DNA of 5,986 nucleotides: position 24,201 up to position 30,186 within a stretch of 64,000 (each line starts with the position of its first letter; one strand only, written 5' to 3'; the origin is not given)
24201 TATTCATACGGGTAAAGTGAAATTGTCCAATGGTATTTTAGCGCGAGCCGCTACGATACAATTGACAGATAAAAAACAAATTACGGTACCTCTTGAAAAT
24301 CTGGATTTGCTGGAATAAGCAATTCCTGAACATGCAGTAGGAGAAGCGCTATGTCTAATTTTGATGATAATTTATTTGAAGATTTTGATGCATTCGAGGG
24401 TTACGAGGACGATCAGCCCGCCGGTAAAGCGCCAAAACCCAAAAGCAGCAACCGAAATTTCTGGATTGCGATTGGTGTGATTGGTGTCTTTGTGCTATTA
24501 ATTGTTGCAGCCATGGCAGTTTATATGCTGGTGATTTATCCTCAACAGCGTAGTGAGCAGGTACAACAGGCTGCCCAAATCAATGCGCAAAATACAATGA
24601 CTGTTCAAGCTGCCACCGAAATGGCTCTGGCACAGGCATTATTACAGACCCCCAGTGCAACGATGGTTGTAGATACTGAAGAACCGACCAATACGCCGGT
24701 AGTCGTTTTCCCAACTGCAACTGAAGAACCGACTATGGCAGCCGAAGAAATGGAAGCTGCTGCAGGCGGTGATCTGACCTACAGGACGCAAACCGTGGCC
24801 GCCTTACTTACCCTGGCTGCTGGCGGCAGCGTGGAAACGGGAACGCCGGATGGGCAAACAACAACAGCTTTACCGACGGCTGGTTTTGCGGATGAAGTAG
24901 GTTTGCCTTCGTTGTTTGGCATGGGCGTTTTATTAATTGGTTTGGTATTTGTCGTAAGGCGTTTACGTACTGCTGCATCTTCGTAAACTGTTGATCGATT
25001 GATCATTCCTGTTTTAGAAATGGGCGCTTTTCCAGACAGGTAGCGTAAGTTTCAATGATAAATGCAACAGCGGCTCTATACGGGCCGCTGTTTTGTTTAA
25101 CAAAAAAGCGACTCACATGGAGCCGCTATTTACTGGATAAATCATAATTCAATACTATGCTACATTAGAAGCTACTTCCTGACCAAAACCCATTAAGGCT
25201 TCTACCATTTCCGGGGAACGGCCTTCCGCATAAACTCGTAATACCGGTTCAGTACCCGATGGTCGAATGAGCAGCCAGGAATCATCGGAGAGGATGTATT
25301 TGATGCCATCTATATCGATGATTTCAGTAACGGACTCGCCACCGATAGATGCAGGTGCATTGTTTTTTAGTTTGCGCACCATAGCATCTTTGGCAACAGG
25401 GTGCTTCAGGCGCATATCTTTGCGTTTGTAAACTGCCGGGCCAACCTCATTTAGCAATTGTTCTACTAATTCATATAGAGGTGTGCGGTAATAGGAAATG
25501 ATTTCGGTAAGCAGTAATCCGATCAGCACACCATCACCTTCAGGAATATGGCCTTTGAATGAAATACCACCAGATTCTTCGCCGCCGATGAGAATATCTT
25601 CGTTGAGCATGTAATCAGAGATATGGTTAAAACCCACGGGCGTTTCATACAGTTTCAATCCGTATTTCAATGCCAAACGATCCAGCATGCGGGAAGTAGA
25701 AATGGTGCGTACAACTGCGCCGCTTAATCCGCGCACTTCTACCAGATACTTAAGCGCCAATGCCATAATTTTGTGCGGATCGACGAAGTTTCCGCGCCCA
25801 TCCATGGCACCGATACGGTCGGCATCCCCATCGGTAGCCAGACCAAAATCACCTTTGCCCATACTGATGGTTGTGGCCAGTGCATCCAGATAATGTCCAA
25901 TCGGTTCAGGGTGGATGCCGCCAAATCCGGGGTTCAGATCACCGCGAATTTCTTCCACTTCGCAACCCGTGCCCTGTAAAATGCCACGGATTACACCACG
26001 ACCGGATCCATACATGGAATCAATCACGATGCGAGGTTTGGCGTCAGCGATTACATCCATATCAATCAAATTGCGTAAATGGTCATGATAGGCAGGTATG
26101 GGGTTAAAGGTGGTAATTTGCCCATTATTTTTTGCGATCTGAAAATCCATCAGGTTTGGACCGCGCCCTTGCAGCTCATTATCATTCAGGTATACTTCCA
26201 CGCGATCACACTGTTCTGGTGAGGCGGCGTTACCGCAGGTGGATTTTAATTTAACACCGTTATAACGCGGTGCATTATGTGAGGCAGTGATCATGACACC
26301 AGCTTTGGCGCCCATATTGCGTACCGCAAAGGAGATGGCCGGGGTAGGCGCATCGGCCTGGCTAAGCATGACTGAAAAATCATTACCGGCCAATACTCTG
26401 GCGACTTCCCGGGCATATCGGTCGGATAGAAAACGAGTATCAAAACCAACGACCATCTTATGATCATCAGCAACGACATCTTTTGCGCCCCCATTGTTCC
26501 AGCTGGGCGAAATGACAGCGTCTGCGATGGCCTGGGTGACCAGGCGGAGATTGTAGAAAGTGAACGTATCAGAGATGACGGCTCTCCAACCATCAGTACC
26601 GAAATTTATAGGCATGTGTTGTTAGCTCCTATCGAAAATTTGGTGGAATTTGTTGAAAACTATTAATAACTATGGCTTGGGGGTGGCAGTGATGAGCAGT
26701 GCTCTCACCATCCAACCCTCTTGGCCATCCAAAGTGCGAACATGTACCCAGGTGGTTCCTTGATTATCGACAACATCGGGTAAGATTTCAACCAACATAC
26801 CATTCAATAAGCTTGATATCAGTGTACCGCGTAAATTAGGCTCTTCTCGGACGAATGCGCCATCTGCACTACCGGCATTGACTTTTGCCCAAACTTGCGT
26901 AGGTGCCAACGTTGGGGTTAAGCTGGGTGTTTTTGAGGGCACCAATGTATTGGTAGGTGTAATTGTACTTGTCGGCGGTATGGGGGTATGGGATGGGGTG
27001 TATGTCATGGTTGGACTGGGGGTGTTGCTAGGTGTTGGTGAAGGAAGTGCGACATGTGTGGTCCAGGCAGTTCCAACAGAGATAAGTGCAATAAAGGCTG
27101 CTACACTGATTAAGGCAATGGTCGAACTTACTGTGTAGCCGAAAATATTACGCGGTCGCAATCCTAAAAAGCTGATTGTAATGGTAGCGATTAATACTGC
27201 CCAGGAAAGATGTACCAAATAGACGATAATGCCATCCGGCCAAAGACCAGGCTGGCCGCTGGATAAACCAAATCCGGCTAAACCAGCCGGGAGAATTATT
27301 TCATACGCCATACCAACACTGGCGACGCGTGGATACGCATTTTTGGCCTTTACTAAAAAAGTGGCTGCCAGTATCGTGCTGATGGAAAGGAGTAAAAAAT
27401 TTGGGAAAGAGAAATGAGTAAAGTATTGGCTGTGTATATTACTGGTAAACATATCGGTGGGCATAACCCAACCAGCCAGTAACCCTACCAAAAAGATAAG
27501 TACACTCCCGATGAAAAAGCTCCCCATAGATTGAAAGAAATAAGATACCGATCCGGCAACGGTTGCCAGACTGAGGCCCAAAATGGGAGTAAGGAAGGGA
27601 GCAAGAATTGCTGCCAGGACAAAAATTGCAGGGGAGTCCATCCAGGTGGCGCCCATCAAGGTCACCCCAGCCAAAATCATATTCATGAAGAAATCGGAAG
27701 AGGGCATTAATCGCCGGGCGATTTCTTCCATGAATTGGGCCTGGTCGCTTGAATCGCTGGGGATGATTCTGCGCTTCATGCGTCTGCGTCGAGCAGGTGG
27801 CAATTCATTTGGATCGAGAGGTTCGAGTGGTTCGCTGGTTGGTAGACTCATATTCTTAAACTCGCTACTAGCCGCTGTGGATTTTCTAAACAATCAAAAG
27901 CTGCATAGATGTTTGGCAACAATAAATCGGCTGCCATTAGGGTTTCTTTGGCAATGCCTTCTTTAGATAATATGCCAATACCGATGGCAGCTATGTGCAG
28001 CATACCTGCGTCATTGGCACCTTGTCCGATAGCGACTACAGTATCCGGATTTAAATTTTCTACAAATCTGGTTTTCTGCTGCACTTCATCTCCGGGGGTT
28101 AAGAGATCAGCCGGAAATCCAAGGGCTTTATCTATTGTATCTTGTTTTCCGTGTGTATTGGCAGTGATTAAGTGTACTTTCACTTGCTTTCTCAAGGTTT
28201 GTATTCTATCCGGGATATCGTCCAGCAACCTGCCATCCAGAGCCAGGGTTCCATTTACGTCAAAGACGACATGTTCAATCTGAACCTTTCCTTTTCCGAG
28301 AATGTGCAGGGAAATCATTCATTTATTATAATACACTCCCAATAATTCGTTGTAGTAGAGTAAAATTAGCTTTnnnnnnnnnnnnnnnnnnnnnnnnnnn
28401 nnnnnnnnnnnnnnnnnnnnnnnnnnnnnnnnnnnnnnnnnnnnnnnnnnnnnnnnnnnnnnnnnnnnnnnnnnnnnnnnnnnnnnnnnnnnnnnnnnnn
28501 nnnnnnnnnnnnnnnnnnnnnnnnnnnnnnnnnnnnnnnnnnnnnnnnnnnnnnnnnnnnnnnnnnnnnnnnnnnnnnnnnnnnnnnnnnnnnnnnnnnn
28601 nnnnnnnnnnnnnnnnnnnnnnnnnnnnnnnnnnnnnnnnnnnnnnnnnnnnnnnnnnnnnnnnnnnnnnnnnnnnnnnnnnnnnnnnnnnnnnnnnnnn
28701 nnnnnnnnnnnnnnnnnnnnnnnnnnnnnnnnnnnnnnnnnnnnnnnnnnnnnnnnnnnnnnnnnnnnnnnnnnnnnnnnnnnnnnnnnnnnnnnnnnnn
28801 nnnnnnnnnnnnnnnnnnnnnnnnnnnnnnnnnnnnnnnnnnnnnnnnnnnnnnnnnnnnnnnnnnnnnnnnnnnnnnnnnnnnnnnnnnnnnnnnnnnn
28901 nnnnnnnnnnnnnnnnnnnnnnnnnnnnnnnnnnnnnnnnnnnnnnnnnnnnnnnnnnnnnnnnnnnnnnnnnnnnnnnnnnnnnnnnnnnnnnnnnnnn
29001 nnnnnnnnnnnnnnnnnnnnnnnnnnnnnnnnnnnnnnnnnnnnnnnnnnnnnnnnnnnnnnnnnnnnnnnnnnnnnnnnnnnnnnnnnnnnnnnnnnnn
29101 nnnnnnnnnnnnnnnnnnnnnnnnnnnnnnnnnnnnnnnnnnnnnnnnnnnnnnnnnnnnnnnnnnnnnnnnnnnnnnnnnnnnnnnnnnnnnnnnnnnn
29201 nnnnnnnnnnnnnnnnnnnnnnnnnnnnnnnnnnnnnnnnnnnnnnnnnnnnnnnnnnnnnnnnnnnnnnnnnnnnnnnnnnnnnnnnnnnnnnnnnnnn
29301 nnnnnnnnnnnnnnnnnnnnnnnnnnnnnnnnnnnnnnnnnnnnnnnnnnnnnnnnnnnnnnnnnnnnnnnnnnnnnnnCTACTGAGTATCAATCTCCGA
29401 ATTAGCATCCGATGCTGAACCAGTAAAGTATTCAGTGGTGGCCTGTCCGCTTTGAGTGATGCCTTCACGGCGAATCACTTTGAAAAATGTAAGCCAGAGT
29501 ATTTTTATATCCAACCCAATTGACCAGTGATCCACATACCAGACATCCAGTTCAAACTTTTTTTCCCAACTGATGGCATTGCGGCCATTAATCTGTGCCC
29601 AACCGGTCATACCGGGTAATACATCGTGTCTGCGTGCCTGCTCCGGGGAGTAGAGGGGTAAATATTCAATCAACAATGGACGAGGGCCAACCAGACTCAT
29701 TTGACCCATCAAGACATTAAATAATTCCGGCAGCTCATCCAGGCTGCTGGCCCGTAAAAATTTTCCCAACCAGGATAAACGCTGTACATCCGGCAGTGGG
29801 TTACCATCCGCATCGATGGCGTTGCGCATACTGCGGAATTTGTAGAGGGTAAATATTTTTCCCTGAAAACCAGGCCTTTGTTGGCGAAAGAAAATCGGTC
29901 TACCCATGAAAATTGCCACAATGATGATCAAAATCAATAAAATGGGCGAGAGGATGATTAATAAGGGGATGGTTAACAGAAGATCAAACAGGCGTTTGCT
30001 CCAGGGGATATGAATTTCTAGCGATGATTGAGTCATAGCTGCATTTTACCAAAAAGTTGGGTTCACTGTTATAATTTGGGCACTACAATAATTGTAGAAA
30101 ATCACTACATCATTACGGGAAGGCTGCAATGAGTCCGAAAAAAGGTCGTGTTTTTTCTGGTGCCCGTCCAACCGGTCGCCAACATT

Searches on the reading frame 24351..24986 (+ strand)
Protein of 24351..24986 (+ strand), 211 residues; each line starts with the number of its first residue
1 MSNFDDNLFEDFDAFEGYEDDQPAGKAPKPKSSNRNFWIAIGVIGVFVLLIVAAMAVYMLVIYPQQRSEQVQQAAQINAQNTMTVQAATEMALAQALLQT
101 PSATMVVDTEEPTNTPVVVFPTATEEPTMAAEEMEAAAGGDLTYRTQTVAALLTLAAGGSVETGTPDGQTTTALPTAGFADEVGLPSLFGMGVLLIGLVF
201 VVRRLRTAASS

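Call 5: search_protein_families(library=pfam, proteins=[window:24351-24986:+], max_evalue=0.01)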
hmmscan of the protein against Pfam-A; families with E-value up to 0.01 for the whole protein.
window:24351-24986:+ (211 aa): 1 family
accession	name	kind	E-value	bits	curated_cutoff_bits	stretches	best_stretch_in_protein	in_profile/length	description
PF23959.1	DUF7288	-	0.0055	17.6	27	1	42-111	9-80/184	Family of unknown function (DUF7288)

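Call 10: search_protein_families(library=ncbifam, proteins=[window:24351-24986:+], max_evalue=0.1)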
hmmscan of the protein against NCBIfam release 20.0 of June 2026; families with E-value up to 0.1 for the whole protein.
window:24351-24986:+ (211 aa): 6 families
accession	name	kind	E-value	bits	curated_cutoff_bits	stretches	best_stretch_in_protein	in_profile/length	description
NF033761.1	gliding_GltJ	equivalog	9.2e-05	21.7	450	1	16-148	350-474/671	adventurous gliding motility protein GltJ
NF006283.1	PRK08455.1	equivalog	0.0021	17.7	187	1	34-88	14-69/182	flagellar basal body-associated protein FliL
NF004285.1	PRK05696.1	equivalog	0.0056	16.5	179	1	28-97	12-77/171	flagellar basal body-associated protein FliL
NF040486.1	SrfA_fam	subfamily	0.014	14.8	150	1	28-147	210-322/438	SrfA family protein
NF033483.0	PknB_PASTA_kin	equivalog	0.021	13.9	450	1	21-104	316-393/563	Stk1 family PASTA domain-containing Ser/Thr kinase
NF051431.1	Rv0361_Cterm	subfamily_domain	0.075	13.2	37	0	34-76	2-44/140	Rv0361 family membrane protein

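Call 55: search_protein_families(library=pfam, proteins=[window:24351-24983:+], max_evalue=5)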
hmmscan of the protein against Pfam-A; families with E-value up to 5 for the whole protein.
window:24351-24983:+ (211 aa): 14 families
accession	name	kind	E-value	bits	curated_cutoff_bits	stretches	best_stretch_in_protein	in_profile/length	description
PF23959.1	DUF7288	-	0.0055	17.6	27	1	42-111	9-80/184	Family of unknown function (DUF7288)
PF20088.4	DUF6480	-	0.011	16.1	25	1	26-62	41-77/78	Family of unknown function (DUF6480)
PF01708.21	Gemini_mov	-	0.025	14.8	25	1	17-61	14-55/92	Geminivirus putative movement protein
PF15061.11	DUF4538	-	0.04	14.1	27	1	41-80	7-44/57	Domain of unknown function (DUF4538)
PF18967.5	PycTM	-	0.045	14.6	27.2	1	39-94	8-62/107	Pycsar effector protein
PF02699.20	YajC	-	0.076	13.4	28.2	1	47-77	3-33/78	Preprotein translocase subunit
PF24661.1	DUF7649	-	0.12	12.9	27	1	29-62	44-77/85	Domain of unknown function (DUF7649)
PF06024.17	Orf78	-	0.32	11.7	29.4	1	31-72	56-96/101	Orf78 (ac78)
PF08391.16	Ly49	-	0.35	11.8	31.5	1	38-89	8-56/119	Ly49-like protein, N-terminal region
PF14221.11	DUF4330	-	0.45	11.1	27.6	1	46-131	19-104/167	Domain of unknown function (DUF4330)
PF06305.16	LapA_dom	-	0.89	10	28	0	188-207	26-45/64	Lipopolysaccharide assembly protein A domain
PF17870.6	Insulin_TMD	-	0.96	10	33.4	1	35-61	13-39/47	Insulin receptor trans-membrane segment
PF10177.14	DUF2371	-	2.3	9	22.9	1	42-97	44-98/143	Uncharacterised conserved protein (DUF2371)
PF13273.12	DUF4064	-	3.1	8.5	32.1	1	34-86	1-49/102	Protein of unknown function (DUF4064)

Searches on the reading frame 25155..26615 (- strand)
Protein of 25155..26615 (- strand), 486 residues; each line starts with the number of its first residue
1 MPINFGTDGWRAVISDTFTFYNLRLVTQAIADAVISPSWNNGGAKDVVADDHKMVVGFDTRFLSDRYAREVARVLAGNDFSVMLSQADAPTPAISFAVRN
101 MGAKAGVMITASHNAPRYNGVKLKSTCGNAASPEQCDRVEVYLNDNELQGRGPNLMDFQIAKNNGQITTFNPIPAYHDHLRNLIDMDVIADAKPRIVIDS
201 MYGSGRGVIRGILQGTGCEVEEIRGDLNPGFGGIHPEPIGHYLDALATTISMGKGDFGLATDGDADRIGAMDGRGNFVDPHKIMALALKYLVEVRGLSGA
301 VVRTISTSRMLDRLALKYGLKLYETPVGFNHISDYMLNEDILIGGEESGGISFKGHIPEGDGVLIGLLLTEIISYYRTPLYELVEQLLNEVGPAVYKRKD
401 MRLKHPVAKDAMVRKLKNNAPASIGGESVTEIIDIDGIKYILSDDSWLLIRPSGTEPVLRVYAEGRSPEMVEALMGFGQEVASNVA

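Call 80: search_protein_families(library=pfam, proteins=[window:25155-26615:-], max_evalue=0.00001)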
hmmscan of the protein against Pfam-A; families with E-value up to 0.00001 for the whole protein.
window:25155-26615:- (486 aa): 4 families
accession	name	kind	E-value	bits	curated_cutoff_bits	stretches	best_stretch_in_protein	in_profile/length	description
PF02878.22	PGM_PMM_I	-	1.4e-31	109.5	22.5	1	4-147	3-135/138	Phosphoglucomutase/phosphomannomutase, alpha/beta/alpha domain I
PF02880.22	PGM_PMM_III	-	6.2e-28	97.7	20.7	1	279-389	1-113/115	Phosphoglucomutase/phosphomannomutase, alpha/beta/alpha domain III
PF02879.22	PGM_PMM_II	-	2.2e-20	73.5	29.3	1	175-275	2-103/103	Phosphoglucomutase/phosphomannomutase, alpha/beta/alpha domain II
PF00408.26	PGM_PMM_IV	-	2.3e-11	44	23.1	1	419-474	21-61/68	Phosphoglucomutase/phosphomannomutase, C-terminal domain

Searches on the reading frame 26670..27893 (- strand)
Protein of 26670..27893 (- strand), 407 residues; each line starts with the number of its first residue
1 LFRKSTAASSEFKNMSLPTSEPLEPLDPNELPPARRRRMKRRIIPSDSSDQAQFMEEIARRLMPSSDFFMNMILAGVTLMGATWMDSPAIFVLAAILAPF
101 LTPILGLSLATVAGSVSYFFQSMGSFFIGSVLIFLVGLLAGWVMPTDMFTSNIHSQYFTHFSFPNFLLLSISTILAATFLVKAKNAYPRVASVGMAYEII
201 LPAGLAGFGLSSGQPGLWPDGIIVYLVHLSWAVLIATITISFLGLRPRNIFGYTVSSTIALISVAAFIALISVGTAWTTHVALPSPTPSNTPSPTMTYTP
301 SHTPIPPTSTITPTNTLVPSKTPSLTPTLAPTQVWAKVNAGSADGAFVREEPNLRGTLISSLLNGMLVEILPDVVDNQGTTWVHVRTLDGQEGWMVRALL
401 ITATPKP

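Call 80: search_protein_families(library=pfam, proteins=[window:26670-27893:-], max_evalue=0.00001)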
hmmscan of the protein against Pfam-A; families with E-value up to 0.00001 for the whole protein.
window:26670-27893:- (407 aa): 2 families
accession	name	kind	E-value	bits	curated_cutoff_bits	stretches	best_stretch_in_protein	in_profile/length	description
PF08239.17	SH3_3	-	1.1e-09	38.8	27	1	344-398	1-51/54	Bacterial SH3 domain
PF04087.19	DUF389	-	1.6e-08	35.1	23.9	1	96-228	2-131/137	Domain of unknown function (DUF389)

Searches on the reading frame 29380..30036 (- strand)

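Call 80: search_protein_families(library=pfam, proteins=[window:29380-30036:-], max_evalue=0.00001)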
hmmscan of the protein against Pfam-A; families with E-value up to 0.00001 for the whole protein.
window:29380-30036:- (218 aa): 1 family
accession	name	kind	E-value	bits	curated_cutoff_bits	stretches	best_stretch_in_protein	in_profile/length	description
PF02397.22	Bac_transf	-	1.3e-61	207.7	27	1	14-188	1-178/179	Bacterial sugar transferase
